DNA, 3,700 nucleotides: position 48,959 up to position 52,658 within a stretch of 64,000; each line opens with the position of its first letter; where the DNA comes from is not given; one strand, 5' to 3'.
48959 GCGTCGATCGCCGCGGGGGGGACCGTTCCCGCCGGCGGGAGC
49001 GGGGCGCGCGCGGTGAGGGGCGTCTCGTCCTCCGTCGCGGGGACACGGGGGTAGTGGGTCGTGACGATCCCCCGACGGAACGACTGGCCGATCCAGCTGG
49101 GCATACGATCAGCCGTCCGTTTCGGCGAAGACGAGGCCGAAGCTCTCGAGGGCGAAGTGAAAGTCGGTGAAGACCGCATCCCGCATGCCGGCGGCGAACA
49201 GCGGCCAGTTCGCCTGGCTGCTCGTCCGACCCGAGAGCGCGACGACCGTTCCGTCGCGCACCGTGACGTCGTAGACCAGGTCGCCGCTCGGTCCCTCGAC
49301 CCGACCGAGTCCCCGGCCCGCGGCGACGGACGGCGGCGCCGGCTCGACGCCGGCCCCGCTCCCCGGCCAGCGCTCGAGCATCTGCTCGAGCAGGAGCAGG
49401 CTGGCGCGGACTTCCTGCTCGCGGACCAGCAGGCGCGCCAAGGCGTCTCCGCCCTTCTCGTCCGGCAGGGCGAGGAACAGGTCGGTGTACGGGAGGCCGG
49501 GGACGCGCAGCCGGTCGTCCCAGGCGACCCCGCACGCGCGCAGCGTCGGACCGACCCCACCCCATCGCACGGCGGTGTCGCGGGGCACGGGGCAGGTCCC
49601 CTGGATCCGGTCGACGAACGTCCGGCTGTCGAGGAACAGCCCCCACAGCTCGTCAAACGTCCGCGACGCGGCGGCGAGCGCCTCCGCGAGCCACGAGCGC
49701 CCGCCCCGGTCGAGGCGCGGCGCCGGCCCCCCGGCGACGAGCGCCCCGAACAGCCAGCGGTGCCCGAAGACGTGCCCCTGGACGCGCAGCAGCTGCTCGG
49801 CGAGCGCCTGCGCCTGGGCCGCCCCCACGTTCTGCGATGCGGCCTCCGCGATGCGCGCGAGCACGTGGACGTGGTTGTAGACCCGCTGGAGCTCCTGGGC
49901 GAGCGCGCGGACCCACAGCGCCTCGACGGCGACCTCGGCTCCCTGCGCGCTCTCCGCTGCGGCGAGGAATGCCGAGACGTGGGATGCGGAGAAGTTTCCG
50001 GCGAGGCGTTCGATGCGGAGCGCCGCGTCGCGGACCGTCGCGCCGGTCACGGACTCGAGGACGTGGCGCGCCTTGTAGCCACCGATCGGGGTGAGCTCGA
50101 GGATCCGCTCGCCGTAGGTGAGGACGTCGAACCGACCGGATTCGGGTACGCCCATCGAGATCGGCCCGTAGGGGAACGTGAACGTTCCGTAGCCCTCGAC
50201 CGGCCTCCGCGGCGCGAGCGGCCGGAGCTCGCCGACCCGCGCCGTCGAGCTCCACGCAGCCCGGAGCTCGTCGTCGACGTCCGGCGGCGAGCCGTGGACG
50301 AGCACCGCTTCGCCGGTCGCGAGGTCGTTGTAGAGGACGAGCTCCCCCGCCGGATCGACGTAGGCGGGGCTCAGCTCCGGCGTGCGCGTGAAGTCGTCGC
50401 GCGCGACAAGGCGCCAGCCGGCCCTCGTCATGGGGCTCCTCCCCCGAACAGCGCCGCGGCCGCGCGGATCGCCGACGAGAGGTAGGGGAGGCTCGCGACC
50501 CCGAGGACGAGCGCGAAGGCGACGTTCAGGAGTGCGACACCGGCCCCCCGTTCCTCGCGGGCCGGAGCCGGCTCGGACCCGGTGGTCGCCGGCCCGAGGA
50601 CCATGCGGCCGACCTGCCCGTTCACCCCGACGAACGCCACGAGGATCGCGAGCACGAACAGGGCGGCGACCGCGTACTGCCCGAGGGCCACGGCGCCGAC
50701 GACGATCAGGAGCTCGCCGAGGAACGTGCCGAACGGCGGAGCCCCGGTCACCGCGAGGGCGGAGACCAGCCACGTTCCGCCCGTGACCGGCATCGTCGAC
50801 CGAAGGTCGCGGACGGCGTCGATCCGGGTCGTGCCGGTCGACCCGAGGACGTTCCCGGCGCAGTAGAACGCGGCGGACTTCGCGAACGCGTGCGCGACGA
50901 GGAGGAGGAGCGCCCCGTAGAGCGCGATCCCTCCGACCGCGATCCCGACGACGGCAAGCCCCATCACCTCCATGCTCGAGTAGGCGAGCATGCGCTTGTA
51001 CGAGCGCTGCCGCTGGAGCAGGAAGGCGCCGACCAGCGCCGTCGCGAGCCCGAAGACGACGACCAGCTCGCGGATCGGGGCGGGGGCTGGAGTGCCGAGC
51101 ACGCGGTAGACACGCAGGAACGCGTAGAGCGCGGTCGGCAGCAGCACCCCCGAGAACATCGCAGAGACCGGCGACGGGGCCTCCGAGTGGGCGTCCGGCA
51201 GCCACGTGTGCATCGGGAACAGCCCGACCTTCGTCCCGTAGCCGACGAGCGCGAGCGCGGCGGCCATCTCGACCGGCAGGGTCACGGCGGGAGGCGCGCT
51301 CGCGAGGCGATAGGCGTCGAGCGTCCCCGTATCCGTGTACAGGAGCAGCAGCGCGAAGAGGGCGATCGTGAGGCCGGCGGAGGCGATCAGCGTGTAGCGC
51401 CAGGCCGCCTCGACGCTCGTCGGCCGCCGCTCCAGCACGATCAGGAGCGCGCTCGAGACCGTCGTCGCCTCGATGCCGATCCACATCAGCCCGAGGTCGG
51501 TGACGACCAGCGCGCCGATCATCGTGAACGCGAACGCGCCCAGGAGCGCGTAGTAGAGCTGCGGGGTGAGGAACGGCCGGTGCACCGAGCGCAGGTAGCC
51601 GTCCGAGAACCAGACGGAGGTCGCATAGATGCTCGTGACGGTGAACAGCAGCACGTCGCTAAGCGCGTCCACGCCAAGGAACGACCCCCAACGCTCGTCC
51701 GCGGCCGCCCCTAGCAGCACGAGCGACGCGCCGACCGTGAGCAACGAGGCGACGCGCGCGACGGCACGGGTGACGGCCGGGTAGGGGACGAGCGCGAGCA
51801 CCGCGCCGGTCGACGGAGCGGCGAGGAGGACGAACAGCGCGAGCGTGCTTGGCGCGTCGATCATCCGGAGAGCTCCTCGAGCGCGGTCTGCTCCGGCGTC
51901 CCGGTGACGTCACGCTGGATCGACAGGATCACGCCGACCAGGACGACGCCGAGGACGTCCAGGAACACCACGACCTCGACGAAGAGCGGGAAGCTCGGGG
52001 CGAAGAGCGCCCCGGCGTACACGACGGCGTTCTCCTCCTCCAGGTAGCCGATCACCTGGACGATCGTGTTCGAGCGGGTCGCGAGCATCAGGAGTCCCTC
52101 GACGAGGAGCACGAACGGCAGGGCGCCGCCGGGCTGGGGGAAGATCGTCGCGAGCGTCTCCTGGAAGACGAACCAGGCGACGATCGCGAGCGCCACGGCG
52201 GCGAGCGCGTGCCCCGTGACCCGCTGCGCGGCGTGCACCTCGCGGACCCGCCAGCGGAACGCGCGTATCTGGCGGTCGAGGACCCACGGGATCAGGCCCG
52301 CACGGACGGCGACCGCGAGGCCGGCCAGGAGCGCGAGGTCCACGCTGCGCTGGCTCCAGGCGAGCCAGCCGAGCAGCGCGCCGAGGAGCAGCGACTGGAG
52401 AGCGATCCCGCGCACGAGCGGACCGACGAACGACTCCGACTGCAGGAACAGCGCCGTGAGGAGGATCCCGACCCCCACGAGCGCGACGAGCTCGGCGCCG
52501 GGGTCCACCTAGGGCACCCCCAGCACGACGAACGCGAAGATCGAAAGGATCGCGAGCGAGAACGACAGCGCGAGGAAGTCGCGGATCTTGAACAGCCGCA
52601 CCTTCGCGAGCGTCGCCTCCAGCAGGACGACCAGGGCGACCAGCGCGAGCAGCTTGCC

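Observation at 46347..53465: Six-gene complex-I / group-4-hydrogenase-like operon whose catalytic subunit has lost every NiFe ligand (Ehr-type complex)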

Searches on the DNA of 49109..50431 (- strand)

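Call 104: search_rna_families(sources=[L067, L068, L069, L063], threshold=evalue, max_evalue=1, show_alignments=4)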
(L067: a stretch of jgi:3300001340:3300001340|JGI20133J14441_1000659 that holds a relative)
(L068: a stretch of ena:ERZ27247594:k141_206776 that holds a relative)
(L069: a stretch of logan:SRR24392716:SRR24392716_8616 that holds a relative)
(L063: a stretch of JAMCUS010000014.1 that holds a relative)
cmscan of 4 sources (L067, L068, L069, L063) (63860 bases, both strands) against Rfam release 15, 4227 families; matches with E-value up to 1: 9.
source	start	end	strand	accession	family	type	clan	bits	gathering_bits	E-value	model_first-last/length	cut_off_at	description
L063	2842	3072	+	RF02033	HEARO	Gene;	-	72.5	83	1.1e-12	1-211/211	no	HNH endonuclease-associated RNA and ORF (HEARO) RNA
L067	6026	6087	+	RF01734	Fluoride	Cis-reg; riboswitch;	-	55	34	1.6e-12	1-64/64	no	Fluoride riboswitch aptamer (crcB RNA motif)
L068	5891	5977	+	RF01734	Fluoride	Cis-reg; riboswitch;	-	46.6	34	9.1e-10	1-64/64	no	Fluoride riboswitch aptamer (crcB RNA motif)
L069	7944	8013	+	RF01734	Fluoride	Cis-reg; riboswitch;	-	42.6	34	1.9e-08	1-64/64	no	Fluoride riboswitch aptamer (crcB RNA motif)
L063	4848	4916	+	RF01734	Fluoride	Cis-reg; riboswitch;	-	40.2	34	1.1e-07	1-64/64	no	Fluoride riboswitch aptamer (crcB RNA motif)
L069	198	269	+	RF01734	Fluoride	Cis-reg; riboswitch;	-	37.7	34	7.7e-07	1-64/64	no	Fluoride riboswitch aptamer (crcB RNA motif)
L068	16519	16595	-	RF01734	Fluoride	Cis-reg; riboswitch;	-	35.1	34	5.4e-06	1-64/64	no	Fluoride riboswitch aptamer (crcB RNA motif)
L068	5392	5457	+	RF01734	Fluoride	Cis-reg; riboswitch;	-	34.9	34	6.3e-06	1-64/64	no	Fluoride riboswitch aptamer (crcB RNA motif)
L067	13714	13807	-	RF01734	Fluoride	Cis-reg; riboswitch;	-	31.9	34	6e-05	1-64/64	no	Fluoride riboswitch aptamer (crcB RNA motif)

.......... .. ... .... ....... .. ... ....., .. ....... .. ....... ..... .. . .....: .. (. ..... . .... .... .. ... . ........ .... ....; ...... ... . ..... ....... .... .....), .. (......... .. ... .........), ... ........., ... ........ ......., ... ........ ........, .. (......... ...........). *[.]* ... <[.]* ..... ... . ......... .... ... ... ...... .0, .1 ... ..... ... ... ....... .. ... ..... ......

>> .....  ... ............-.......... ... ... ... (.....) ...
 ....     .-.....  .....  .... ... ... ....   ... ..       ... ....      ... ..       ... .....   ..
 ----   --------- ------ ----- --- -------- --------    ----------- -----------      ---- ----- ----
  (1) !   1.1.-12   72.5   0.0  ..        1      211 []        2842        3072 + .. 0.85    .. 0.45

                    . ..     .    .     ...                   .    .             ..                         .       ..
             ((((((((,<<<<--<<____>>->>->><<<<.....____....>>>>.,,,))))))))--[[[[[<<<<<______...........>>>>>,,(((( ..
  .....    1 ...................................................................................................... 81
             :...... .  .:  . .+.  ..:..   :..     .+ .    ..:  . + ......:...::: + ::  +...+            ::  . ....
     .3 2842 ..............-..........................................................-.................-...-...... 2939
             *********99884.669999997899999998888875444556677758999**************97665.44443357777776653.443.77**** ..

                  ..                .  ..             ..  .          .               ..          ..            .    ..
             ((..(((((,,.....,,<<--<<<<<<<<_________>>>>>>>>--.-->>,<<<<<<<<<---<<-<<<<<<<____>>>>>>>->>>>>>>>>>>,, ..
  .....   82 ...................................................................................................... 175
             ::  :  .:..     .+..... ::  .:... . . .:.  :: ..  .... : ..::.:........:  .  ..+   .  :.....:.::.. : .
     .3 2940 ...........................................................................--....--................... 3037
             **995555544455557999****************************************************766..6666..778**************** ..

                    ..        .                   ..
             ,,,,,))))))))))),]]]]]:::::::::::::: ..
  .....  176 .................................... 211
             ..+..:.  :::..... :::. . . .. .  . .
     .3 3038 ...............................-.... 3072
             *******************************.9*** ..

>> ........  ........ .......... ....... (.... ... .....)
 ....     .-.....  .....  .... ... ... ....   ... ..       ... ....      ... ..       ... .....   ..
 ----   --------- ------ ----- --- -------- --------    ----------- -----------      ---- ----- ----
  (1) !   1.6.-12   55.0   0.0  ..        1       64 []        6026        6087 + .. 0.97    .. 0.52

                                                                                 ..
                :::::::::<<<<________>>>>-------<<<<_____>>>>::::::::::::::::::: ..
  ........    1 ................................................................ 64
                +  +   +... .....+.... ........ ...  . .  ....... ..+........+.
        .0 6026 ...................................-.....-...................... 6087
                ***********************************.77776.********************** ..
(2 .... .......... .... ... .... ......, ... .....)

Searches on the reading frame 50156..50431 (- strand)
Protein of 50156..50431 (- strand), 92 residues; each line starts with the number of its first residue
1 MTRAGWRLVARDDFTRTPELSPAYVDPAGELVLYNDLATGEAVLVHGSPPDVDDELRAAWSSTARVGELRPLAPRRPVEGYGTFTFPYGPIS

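Call 42: search_solved_structures(query=A4, max_evalue=10, show_alignments=2)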
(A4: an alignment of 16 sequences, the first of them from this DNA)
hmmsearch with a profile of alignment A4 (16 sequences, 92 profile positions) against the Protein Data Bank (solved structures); distinct sequences matched with E-value up to 10: 2.
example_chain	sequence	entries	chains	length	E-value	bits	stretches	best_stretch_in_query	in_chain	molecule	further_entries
2if4_A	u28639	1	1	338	1.2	13.2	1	9-47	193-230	ATFKBP42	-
1d2p_A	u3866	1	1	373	6.8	10.7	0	3-73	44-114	COLLAGEN ADHESIN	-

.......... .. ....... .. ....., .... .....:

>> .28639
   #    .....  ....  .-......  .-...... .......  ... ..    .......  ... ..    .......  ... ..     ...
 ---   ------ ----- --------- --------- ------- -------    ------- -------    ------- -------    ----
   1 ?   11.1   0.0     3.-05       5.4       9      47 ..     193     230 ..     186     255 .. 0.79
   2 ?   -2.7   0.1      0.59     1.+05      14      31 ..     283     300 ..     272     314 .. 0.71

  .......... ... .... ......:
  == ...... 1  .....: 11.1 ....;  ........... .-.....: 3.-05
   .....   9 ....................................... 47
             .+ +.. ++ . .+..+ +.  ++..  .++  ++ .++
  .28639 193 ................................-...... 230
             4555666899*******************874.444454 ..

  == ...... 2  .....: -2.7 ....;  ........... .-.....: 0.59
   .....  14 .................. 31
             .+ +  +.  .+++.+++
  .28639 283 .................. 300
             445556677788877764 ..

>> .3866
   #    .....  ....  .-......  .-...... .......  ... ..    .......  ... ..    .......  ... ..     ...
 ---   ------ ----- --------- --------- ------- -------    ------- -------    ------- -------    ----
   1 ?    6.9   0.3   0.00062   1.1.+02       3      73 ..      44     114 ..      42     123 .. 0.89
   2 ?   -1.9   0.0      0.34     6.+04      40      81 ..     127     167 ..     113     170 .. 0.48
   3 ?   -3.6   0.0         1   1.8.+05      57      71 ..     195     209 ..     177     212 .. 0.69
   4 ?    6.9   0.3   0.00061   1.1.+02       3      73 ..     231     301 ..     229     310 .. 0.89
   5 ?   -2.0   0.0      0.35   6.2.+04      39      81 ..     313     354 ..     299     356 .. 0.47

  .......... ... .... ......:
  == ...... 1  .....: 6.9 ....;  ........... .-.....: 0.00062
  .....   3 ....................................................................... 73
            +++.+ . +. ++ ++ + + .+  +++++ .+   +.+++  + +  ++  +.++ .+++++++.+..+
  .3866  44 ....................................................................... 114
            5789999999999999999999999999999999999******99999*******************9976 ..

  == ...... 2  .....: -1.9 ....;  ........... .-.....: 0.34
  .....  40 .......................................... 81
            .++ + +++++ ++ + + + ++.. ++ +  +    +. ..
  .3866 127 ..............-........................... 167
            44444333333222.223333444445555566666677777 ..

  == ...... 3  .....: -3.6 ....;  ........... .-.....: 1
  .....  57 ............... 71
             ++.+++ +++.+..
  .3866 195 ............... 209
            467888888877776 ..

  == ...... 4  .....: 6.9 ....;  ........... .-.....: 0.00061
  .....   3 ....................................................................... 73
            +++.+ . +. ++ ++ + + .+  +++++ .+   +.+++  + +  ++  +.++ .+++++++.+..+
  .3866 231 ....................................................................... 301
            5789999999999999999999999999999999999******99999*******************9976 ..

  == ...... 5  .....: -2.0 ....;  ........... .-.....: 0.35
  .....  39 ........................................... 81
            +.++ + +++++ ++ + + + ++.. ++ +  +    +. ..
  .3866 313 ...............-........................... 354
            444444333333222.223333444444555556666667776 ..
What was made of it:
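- Tried and rejected: A profile search against the PDB found nothing significant (call 42).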

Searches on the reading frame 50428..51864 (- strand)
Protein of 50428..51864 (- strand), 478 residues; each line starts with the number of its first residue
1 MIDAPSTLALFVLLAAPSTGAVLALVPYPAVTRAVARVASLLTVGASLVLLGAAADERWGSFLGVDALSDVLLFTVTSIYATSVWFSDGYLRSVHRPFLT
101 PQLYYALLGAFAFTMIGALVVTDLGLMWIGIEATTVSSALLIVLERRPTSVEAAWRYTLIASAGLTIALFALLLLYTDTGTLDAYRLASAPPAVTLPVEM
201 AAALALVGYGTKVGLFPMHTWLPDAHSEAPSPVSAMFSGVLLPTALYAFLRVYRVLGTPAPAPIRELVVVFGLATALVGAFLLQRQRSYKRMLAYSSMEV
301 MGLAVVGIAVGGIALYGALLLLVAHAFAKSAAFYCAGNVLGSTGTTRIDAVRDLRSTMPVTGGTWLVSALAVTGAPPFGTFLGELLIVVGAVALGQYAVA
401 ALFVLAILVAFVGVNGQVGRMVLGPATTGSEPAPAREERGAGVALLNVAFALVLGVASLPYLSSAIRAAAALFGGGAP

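Call 3: search_protein_families(library=pfam, proteins=[window:50428-51864:-])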
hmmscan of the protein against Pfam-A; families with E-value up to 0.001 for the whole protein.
window:50428-51864:- (478 aa): 1 family
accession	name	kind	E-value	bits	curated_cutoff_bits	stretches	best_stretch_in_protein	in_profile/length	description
PF00361.26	Proton_antipo_M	-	1e-55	189.4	21.5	1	122-407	2-291/294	NADH:quinone oxidoreductase/Mrp antiporter, TM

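Call 4: search_protein_families(library=ncbifam, proteins=[window:50428-51864:-])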
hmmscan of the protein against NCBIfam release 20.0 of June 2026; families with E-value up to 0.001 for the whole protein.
window:50428-51864:- (478 aa): 72 families (the best 25 are shown)
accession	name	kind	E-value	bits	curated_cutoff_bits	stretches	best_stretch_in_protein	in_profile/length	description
NF005042.0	PRK06458.1-2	equivalog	3.7e-113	379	437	1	60-428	51-408/439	hydrogenase 4 subunit F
NF005045.0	PRK06458.1-5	equivalog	1.8e-80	271.3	543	1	9-475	3-484/484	hydrogenase 4 subunit F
NF005044.0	PRK06458.1-4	equivalog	2.5e-76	257.6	610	1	59-466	66-487/531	hydrogenase 4 subunit F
NF005043.0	PRK06458.1-3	equivalog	1.6e-75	254.9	533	1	12-458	11-467/483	hydrogenase 4 subunit F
NF005041.0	PRK06458.1-1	equivalog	1.5e-58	199.1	951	1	57-420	62-442/526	hydrogenase 4 subunit F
NF005086.0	PRK06521.1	equivalog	9.6e-54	182.9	667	1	52-412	65-436/669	hydrogenase 4 subunit B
TIGR01972.1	NDH_I_M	subfamily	3.9e-51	174.2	263.8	1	63-464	74-474/486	NADH-quinone oxidoreductase subunit M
NF006427.0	PRK08676.1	equivalog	7.2e-51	173.6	511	1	35-459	29-469/486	hydrogenase membrane subunit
NF005097.0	PRK06525.1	equivalog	1.5e-44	152.5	430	1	63-430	72-447/480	hydrogenase 4 subunit D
NF006241.0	PRK08377.1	equivalog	3.9e-44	151.5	645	1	101-412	106-421/494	NADH dehydrogenase subunit N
NF009212.0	PRK12561.1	subfamily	1.6e-41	142.7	645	1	100-414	112-427/531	NAD(P)H-quinone oxidoreductase subunit 4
NF006418.0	PRK08667.1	equivalog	2.3e-41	142.1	794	1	59-391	69-408/644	hydrogenase membrane subunit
NF006419.0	PRK08668.1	equivalog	2.8e-41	142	617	1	31-415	24-424/613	NADH dehydrogenase subunit M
NF009306.0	PRK12663.1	equivalog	6.9e-40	137.3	542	1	60-471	70-480/498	Na+/H+ antiporter subunit D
NF005818.0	PRK07691.1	equivalog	6.6e-39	134.2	586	1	31-458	42-469/496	Na+/H+ antiporter subunit D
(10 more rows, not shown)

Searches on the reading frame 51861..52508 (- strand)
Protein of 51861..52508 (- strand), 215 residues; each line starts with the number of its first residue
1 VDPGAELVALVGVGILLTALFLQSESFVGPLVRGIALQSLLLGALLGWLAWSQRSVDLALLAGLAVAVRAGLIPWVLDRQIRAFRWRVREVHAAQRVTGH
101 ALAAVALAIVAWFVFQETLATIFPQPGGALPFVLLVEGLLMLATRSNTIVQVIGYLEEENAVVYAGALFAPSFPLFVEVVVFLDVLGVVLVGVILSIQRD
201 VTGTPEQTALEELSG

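Call 3: search_protein_families(library=pfam, proteins=[window:51861-52508:-])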
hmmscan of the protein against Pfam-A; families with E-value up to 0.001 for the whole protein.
window:51861-52508:- (215 aa): 0 families

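Call 4: search_protein_families(library=ncbifam, proteins=[window:51861-52508:-])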
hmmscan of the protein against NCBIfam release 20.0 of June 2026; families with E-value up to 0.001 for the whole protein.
window:51861-52508:- (215 aa): 1 family
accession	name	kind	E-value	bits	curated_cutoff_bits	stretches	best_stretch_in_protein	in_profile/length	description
NF008556.0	PRK11492.1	equivalog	4.5e-10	39.7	136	1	7-198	6-198/216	hydrogenase 4 membrane subunit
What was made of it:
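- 51861..52508 (-): EhrC: HyfE-like membrane subunit (215 aa); its C-terminal half is NuoK-like. NCBIfam NF008556, 4.5e-10, below cut-off (call 4).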

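Call 44: search_solved_structures(query=window:51861-52508:-, max_evalue=10, show_alignments=2)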
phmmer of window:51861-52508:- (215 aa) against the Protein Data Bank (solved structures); distinct sequences matched with E-value up to 10: 0.
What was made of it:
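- Tried and rejected: HyfE-like protein against the PDB: no hits (call 44).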
